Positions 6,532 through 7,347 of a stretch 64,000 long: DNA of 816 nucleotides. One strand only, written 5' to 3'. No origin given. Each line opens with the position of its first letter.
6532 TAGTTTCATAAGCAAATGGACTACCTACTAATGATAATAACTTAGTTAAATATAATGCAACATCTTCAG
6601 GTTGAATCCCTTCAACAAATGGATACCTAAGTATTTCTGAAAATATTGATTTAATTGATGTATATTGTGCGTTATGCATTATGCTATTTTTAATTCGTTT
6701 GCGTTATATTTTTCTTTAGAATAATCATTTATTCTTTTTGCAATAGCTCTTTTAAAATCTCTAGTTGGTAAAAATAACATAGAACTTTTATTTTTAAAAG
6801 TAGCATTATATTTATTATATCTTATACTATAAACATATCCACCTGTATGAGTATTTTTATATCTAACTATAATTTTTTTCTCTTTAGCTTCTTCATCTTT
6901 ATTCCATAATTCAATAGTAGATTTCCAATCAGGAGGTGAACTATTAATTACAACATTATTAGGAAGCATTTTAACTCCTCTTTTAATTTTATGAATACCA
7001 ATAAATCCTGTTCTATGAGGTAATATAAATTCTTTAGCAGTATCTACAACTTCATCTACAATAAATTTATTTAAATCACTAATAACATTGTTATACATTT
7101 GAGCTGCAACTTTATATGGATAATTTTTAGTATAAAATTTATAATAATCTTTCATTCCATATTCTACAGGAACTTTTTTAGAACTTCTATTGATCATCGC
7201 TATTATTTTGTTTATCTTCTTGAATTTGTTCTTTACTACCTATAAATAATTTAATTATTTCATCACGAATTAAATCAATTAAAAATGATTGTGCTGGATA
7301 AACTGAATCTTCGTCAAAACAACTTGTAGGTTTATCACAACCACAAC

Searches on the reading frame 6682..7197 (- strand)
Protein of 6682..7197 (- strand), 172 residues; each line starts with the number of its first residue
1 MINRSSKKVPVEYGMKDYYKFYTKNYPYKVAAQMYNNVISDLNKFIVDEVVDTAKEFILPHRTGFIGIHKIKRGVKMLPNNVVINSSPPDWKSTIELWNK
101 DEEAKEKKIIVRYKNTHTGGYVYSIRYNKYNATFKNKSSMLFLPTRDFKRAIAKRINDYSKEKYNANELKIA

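Call 60: search_protein_families(library=pfam, alignment_id=A3, max_evalue=0.001)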
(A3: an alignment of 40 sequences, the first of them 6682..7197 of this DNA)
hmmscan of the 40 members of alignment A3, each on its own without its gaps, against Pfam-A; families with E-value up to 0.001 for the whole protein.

A. member 1, window:6682-7197:- (172 aa): 0 families

B. families by the number of members that match (of 40 scanned): 16 families
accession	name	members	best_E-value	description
PF02562.22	PhoH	1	4.7e-43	PhoH-like protein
PF25702.1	CrAss_Ring_2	1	6.1e-30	Phage tail ring protein 2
PF01145.31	Band_7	1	7.2e-15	SPFH domain / Band 7 family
PF07463.16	NUMOD4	1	9.3e-12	NUMOD4 motif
PF13455.12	MUG113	1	2.9e-11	Meiotically up-regulated gene 113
PF13539.11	Peptidase_M15_4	1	1.9e-08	D-alanyl-D-alanine carboxypeptidase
PF10544.15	T5orf172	1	1.3e-07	T5orf172 domain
PF13392.12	HNH_3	1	4.4e-07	HNH endonuclease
PF01541.30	GIY-YIG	1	5e-07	GIY-YIG catalytic domain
PF13245.12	AAA_19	1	1.8e-05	AAA domain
PF17803.7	Cadherin_4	1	2.5e-05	Bacterial cadherin-like domain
PF13604.12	AAA_30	1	5.7e-05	AAA domain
PF00270.35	DEAD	1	0.0001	DEAD/DEAH box helicase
PF19233.4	DUF5886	1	0.00011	Family of unknown function (DUF5886)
PF17963.7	Big_9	1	0.00012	Bacterial Ig domain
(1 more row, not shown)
